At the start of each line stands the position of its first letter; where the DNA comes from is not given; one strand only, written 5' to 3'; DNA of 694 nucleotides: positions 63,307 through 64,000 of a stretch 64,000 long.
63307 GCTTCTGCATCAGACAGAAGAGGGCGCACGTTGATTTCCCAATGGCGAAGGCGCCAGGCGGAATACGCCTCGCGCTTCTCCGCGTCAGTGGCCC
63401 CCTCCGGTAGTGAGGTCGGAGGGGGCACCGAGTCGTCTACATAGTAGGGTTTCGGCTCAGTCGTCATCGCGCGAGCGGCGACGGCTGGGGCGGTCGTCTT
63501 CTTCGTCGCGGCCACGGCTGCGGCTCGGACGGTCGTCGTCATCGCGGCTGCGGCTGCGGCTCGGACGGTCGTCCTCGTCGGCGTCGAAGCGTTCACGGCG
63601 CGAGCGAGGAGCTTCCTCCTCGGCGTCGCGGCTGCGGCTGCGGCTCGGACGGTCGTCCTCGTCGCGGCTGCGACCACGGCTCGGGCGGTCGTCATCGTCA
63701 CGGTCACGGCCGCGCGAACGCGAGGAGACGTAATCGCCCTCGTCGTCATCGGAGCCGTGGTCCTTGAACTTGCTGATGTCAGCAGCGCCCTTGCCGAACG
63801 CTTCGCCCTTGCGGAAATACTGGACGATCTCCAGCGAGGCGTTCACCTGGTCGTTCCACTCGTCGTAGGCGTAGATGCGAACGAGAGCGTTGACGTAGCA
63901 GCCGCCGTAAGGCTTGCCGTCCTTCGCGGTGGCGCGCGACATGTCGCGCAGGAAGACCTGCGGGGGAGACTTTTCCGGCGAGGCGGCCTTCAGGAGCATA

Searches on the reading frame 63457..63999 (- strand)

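Call 19: search_protein_families(library=phrogs, proteins=[window:63457-63999:-], max_evalue=0.001)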
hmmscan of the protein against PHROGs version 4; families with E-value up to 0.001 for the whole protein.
window:63457-63999:- (180 aa): 2 families
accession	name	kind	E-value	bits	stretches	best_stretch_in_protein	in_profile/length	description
phrog_112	-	DNA, RNA and nucleotide metabolism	3.3e-19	70.6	1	3-148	115-259/265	Gp2.5-like ssDNA binding protein and ssDNA annealing protein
phrog_9528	-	DNA, RNA and nucleotide metabolism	4.7e-05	24.2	1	58-180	192-315/339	nucleotidyltransferase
